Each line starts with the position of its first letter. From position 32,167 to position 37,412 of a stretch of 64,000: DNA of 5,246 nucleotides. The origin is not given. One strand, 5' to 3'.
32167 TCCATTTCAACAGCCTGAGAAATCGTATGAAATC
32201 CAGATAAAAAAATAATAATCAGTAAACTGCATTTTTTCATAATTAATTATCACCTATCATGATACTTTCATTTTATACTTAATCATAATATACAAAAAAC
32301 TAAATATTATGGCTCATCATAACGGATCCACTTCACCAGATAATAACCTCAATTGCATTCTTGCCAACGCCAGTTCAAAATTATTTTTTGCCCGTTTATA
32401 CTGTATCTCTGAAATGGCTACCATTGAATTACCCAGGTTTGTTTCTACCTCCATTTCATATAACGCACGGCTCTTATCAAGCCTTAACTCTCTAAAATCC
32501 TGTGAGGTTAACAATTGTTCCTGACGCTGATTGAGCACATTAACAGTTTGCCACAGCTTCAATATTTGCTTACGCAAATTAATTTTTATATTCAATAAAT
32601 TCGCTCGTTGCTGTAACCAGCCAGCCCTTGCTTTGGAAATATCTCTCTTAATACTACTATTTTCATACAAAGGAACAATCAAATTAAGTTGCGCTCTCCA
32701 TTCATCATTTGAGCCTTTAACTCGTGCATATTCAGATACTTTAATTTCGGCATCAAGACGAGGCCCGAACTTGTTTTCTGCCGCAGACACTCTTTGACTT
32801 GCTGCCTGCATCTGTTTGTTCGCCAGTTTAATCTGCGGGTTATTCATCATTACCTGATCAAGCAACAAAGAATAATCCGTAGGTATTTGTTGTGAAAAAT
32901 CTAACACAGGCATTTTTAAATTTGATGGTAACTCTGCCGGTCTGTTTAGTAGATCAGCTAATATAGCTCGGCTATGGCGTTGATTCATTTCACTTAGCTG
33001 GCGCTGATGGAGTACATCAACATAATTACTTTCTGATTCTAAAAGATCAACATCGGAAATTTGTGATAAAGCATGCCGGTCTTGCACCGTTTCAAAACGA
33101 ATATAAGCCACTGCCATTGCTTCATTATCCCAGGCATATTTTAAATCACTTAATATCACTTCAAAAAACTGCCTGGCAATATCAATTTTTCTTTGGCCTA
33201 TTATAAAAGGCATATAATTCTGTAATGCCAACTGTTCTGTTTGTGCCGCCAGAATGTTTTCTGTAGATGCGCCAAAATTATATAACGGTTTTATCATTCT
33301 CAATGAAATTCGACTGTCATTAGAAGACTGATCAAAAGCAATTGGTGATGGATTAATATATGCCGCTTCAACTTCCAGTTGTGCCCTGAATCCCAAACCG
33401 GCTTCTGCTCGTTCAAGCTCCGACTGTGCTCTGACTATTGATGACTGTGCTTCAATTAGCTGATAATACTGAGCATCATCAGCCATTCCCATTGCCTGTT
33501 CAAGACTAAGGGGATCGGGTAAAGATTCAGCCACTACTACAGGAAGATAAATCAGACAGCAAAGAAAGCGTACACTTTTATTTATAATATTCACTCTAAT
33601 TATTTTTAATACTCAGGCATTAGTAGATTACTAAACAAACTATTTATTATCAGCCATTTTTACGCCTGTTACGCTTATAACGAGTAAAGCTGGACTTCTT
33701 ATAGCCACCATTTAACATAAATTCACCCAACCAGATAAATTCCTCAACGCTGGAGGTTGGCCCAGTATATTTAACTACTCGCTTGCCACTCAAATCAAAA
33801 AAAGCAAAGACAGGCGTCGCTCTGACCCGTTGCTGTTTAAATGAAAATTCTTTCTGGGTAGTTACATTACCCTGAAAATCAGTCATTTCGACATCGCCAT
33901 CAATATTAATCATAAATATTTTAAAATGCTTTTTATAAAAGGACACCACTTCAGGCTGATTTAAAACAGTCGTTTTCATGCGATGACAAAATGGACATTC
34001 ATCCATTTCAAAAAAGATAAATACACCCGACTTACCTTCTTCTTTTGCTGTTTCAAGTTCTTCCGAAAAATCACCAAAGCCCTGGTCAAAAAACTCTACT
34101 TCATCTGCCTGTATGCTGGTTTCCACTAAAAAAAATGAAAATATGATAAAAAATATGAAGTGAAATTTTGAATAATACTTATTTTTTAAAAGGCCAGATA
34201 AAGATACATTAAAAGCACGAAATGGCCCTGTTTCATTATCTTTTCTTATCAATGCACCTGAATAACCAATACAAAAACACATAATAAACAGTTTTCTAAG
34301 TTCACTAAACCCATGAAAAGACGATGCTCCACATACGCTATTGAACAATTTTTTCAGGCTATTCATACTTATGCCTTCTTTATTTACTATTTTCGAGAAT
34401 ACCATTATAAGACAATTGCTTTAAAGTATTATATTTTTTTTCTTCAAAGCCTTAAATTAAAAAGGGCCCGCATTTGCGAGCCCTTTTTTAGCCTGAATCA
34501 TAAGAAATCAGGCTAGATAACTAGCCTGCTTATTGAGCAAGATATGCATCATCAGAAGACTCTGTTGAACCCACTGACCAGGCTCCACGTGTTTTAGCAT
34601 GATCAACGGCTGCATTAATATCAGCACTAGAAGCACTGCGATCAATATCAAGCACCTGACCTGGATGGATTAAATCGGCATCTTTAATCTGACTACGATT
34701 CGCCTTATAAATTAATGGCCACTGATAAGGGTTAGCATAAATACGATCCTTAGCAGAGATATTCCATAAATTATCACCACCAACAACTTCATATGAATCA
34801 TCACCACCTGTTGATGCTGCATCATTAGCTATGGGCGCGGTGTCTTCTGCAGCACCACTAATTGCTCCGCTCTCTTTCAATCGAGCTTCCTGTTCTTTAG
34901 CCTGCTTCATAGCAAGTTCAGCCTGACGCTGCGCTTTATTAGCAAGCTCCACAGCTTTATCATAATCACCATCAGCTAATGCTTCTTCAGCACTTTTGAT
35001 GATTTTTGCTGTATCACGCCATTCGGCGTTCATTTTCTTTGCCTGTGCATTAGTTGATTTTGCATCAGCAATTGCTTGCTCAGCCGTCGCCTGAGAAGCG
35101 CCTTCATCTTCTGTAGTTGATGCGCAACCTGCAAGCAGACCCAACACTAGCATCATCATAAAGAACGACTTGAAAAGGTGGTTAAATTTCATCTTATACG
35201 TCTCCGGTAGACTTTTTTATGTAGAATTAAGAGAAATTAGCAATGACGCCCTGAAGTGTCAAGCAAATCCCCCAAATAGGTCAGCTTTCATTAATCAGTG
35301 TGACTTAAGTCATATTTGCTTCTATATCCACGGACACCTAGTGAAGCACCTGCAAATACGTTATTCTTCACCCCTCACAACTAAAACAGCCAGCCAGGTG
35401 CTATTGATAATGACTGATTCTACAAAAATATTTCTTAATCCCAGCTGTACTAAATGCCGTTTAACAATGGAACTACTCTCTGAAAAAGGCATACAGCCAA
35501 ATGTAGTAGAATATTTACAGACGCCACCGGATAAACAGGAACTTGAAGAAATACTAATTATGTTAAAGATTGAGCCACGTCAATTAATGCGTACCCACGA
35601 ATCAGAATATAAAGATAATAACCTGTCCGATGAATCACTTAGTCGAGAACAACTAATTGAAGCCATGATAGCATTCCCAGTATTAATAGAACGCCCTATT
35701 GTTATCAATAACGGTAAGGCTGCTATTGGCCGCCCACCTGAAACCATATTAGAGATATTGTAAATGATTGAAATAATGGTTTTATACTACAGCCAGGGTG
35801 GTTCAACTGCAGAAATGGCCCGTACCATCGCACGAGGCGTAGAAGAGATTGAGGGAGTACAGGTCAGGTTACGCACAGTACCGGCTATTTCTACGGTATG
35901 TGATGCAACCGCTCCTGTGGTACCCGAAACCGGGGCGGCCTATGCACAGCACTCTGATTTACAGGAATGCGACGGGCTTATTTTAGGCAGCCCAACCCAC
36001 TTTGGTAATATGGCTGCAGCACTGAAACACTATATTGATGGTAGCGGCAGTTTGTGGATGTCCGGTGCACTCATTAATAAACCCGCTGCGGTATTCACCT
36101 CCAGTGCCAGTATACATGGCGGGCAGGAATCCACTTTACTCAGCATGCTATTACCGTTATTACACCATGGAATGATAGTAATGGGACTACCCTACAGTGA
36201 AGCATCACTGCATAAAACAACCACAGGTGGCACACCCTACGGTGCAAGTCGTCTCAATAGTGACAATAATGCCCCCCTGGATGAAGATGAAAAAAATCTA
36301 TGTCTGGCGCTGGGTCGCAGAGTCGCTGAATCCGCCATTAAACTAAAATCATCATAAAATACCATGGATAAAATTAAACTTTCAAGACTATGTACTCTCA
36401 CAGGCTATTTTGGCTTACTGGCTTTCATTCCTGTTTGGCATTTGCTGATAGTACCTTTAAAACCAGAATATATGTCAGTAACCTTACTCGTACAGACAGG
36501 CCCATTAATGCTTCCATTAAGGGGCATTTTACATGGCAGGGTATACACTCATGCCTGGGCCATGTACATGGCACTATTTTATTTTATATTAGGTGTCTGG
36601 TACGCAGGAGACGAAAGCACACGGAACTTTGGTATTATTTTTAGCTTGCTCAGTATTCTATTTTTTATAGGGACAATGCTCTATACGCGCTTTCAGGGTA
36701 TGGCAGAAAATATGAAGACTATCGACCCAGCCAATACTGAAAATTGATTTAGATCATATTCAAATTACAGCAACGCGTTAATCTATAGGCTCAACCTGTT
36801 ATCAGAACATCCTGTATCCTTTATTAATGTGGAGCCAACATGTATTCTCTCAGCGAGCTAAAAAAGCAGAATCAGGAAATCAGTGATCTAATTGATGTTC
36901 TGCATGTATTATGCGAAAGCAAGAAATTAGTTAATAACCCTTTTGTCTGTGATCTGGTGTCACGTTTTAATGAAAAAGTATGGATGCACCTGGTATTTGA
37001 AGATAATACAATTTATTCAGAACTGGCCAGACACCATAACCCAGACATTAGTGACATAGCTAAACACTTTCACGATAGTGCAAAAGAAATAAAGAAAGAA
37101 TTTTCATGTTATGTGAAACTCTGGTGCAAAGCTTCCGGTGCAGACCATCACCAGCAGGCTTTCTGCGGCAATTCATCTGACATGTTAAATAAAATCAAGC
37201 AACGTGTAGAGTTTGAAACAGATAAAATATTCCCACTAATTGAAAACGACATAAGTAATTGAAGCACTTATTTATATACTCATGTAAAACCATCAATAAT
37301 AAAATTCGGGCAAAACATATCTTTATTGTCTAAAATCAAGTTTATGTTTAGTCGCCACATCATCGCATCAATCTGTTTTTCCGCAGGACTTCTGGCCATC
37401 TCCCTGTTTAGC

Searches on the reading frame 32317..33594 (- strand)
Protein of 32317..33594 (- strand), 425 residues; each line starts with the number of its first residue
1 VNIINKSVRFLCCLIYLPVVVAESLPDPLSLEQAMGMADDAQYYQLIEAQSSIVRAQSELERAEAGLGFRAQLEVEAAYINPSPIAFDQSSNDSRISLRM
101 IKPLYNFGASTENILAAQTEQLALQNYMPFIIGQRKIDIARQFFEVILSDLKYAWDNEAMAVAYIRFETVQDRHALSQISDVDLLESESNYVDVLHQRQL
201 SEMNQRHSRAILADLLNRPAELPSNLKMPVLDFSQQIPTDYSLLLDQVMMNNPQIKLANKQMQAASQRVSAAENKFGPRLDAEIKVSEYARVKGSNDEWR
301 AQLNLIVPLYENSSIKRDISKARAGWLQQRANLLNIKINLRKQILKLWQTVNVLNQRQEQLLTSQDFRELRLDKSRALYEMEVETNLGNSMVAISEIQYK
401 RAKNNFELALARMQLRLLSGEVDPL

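Call 55: search_protein_families(library=pfam, proteins=[window:32317-33594:-], max_evalue=0.00001)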
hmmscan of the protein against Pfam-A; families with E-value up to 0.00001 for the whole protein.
window:32317-33594:- (425 aa): 1 family
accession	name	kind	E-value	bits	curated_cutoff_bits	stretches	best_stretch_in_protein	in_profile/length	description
PF02321.23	OEP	-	4.4e-17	62.9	22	1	244-414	4-183/187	Outer membrane efflux protein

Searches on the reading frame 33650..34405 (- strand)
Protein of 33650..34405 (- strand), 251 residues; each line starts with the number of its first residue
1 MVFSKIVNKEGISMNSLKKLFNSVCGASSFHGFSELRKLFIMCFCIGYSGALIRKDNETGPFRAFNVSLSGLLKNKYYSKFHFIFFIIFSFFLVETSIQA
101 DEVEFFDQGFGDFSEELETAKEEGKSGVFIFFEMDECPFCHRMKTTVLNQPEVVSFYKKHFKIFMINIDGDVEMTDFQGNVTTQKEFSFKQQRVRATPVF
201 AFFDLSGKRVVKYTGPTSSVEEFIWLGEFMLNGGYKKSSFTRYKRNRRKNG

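Call 55: search_protein_families(library=pfam, proteins=[window:33650-34405:-], max_evalue=0.00001)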
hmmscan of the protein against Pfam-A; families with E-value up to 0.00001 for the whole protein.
window:33650-34405:- (251 aa): 2 families
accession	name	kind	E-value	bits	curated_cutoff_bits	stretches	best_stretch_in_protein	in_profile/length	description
PF13098.12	Thioredoxin_2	-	5.6e-18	65.7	27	1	123-223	3-100/104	Thioredoxin-like domain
PF13899.12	Thioredoxin_7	-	9.9e-09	35.7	27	1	112-204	5-82/83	Thioredoxin-like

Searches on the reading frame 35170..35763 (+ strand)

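Call 55: search_protein_families(library=pfam, proteins=[window:35170-35763:+], max_evalue=0.00001)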
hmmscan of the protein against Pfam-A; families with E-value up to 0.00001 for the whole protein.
window:35170-35763:+ (197 aa): 1 family
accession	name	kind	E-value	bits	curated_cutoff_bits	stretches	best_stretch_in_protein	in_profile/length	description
PF03960.21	ArsC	-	5.1e-20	72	24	1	88-196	1-79/79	ArsC family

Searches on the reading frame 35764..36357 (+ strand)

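Call 55: search_protein_families(library=pfam, proteins=[window:35764-36357:+], max_evalue=0.00001)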
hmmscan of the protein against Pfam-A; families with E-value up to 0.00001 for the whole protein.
window:35764-36357:+ (197 aa): 2 families
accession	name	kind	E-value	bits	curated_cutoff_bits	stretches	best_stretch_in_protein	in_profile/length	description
PF03358.20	FMN_red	-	1.4e-15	57.6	24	1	11-142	12-142/152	NADPH-dependent FMN reductase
PF02525.22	Flavodoxin_2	-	2.3e-06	27.9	27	1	10-147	9-172/198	Flavodoxin-like fold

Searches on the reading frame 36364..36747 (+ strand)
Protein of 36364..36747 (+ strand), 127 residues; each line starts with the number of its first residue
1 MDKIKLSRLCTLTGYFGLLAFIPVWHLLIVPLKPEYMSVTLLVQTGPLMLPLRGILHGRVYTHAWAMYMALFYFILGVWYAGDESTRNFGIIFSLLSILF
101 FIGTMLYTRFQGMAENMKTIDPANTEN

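Call 55: search_protein_families(library=pfam, proteins=[window:36364-36747:+], max_evalue=0.00001)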
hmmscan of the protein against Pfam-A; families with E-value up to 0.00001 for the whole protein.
window:36364-36747:+ (127 aa): 1 family
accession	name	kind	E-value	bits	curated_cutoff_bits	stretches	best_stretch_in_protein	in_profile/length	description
PF09842.14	DUF2069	-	4.5e-26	91.4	23.3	1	11-111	2-103/104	Predicted membrane protein (DUF2069)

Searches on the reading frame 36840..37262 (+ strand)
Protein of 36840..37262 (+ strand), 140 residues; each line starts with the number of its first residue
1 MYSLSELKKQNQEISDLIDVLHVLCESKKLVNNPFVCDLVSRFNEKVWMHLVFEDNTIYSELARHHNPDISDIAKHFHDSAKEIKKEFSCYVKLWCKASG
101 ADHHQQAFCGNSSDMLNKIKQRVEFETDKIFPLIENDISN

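Call 55: search_protein_families(library=pfam, proteins=[window:36840-37262:+], max_evalue=0.00001)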
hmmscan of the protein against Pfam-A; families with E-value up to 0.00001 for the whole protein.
window:36840-37262:+ (140 aa): 1 family
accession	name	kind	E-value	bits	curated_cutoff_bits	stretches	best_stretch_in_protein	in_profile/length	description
PF01814.28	Hemerythrin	-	4.1e-06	27.7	25.3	1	5-134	4-127/127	Hemerythrin HHE cation binding domain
